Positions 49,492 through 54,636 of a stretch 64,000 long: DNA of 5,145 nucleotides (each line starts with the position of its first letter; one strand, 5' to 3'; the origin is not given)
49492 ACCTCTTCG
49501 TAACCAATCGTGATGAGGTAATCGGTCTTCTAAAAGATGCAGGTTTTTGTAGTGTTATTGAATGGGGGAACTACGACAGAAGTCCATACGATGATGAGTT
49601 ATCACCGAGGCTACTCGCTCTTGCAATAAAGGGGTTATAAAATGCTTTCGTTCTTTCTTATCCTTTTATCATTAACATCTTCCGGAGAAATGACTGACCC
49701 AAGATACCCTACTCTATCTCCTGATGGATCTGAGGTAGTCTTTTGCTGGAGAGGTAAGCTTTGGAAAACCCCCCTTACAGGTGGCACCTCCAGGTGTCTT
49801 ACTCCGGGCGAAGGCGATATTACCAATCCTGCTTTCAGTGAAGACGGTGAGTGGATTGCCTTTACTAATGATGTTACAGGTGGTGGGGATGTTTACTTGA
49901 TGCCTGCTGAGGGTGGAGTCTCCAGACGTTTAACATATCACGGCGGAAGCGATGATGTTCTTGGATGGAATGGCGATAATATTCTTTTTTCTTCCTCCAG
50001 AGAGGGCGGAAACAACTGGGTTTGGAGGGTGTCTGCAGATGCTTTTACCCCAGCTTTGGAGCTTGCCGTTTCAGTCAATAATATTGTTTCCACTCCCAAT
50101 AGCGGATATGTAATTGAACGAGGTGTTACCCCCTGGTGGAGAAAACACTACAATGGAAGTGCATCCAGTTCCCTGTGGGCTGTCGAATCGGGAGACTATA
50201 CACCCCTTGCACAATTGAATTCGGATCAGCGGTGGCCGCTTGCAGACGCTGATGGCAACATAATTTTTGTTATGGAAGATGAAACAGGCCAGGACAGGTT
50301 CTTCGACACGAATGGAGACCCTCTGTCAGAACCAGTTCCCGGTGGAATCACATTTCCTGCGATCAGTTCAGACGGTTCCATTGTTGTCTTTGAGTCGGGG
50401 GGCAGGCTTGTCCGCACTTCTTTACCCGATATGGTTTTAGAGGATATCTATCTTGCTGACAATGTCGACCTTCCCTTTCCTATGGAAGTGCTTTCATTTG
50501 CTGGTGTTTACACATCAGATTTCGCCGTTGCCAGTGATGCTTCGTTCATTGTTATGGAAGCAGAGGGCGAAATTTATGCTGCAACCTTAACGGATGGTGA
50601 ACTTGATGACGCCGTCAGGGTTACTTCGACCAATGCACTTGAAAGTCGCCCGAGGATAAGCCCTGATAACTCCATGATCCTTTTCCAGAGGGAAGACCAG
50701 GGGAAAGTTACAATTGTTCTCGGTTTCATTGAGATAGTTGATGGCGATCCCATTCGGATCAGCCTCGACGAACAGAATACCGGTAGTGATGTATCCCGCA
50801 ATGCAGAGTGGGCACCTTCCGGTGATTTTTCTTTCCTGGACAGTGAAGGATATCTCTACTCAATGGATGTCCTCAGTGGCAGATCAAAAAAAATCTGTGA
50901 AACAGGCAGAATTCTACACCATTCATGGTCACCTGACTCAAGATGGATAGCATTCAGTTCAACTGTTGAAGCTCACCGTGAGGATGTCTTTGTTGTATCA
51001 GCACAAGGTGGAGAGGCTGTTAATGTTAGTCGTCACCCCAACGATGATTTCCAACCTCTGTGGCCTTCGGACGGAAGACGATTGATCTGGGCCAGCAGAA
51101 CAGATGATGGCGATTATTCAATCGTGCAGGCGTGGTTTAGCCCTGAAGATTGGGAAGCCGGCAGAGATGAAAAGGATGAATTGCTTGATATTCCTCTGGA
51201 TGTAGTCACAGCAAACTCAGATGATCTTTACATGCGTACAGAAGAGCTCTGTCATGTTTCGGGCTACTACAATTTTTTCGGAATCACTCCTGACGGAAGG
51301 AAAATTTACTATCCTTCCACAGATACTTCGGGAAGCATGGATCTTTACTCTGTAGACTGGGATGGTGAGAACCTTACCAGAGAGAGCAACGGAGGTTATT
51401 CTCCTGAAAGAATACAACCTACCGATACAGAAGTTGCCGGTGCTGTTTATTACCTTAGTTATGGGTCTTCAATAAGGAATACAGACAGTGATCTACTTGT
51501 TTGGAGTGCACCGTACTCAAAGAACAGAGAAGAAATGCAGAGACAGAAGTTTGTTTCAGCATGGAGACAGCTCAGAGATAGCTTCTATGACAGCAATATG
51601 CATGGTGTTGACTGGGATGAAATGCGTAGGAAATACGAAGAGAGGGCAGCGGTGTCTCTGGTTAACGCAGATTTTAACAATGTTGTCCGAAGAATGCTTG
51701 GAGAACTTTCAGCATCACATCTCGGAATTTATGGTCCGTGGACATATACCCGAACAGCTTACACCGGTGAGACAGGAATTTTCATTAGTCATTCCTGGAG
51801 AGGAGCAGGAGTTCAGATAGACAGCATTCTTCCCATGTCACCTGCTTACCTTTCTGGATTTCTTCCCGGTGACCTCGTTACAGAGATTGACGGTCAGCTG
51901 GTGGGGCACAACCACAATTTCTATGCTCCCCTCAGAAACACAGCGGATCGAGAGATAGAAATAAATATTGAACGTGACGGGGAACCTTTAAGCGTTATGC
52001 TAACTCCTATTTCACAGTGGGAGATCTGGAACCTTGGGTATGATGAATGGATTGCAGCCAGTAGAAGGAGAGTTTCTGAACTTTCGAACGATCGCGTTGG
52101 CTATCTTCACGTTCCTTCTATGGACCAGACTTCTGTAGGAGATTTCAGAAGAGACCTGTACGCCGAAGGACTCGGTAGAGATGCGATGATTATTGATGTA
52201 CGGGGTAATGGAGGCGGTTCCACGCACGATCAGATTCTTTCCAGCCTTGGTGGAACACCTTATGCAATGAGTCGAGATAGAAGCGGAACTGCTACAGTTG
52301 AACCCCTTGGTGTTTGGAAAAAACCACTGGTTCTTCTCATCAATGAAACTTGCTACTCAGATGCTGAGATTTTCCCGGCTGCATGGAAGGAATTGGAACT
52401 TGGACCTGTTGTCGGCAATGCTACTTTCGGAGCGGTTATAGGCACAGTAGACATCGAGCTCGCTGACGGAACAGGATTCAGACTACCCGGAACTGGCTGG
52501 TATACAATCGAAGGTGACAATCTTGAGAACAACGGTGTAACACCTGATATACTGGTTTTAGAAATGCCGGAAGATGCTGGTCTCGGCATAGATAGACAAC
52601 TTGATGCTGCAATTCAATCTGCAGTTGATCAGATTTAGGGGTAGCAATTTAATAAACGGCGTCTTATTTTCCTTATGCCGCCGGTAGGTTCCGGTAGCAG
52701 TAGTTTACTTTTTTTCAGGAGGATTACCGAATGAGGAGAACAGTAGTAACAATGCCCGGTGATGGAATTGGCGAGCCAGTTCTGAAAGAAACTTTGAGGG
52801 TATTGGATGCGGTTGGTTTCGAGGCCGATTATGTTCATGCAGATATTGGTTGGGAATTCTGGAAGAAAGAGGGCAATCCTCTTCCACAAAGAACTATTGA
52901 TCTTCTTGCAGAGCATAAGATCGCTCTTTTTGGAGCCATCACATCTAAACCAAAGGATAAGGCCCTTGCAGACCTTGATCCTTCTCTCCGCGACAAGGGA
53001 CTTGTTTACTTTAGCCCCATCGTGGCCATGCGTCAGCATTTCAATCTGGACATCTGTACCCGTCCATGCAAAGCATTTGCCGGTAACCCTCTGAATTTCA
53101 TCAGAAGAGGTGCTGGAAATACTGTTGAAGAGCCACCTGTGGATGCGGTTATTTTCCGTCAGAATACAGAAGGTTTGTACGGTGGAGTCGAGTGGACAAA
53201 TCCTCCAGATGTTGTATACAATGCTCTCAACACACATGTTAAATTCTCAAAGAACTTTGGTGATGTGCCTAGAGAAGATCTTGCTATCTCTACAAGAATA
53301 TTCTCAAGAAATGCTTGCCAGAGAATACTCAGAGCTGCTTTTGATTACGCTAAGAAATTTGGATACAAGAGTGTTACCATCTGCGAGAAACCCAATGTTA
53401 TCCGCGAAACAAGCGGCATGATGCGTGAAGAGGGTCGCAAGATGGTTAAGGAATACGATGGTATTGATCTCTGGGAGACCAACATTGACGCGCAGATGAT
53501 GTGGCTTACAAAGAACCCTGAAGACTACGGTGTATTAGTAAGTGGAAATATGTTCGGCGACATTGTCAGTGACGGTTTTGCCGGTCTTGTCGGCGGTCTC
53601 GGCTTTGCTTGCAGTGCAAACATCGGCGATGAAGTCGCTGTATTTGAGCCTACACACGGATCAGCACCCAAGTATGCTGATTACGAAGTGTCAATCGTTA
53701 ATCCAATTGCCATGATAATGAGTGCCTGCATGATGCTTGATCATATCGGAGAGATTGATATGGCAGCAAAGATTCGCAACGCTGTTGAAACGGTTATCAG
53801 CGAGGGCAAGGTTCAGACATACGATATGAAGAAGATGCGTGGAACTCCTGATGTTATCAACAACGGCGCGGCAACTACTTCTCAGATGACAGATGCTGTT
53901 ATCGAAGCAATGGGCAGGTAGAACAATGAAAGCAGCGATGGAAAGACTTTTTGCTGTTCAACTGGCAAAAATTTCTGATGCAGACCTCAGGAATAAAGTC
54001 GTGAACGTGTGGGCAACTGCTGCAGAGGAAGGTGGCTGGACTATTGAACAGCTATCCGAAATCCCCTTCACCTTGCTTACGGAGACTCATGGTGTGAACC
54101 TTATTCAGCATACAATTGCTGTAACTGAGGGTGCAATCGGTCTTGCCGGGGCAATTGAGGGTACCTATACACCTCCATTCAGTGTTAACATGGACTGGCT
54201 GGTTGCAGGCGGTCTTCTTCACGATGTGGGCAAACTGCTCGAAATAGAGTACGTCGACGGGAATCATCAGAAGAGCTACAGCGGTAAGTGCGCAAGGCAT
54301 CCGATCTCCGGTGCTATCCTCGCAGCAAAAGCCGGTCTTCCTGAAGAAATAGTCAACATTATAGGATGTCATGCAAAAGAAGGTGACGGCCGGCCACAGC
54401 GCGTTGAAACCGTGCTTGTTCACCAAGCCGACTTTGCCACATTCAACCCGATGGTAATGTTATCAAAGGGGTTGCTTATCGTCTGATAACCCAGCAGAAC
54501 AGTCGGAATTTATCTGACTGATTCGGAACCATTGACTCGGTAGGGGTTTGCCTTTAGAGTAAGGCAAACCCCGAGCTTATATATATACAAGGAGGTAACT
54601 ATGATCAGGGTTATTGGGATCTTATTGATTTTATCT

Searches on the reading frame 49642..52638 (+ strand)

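Call 62: search_protein_families(library=pfam, proteins=[window:49642-52638:+], max_evalue=0.0001)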
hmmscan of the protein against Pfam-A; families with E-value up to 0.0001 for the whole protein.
window:49642-52638:+ (998 aa): 6 families
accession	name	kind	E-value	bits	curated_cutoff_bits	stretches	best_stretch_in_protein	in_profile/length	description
PF07676.18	PD40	-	4.6e-30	103.3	20.9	1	53-85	4-37/38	WD40-like Beta Propeller Repeat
PF03572.23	Peptidase_S41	-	1.9e-29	102.8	24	1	818-972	1-165/165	Peptidase family S41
PF14684.11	Tricorn_C1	-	4.7e-14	52.5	24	1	634-687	6-59/59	Tricorn protease C1 domain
PF00930.27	DPPIV_N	-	4.5e-07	29.4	22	0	38-106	23-86/354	Dipeptidyl peptidase IV (DPP IV) N-terminal region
PF17820.7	PDZ_6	-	9.8e-06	25.7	27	1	726-778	2-54/54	PDZ domain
PF13180.12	PDZ_2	-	2.1e-05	25.2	27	1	722-786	12-77/80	PDZ domain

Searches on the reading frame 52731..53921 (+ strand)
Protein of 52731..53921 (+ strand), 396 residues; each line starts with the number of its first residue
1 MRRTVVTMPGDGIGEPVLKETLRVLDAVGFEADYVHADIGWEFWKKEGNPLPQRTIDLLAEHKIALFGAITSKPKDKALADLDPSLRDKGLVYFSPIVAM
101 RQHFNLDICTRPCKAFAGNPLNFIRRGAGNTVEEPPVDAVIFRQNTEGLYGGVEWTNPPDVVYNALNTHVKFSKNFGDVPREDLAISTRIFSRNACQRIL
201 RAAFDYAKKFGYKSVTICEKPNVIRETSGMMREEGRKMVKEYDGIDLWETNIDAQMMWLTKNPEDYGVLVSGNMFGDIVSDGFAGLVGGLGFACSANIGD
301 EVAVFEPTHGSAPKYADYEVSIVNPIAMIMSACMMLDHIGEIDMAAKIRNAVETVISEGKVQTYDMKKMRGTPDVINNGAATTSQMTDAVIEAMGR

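Call 62: search_protein_families(library=pfam, proteins=[window:52731-53921:+], max_evalue=0.0001)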
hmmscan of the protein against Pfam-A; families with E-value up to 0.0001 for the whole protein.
window:52731-53921:+ (396 aa): 1 family
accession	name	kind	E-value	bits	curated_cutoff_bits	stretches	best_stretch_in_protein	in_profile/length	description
PF00180.25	Iso_dh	-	1.8e-76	258.1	27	1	4-390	1-348/348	Isocitrate/isopropylmalate dehydrogenase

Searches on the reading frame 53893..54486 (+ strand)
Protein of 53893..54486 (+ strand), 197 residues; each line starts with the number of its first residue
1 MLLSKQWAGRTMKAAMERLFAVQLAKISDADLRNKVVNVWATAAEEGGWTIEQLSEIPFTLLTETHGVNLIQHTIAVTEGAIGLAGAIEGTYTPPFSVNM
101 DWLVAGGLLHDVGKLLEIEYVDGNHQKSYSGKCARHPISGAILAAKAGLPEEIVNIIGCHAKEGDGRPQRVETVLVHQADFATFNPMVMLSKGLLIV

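Call 62: search_protein_families(library=pfam, proteins=[window:53893-54486:+], max_evalue=0.0001)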
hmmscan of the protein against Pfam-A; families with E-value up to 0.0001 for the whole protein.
window:53893-54486:+ (197 aa): 1 family
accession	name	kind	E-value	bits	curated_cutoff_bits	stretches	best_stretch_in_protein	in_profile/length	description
PF01966.28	HD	-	6.6e-11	43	22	1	71-180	2-111/116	HD domain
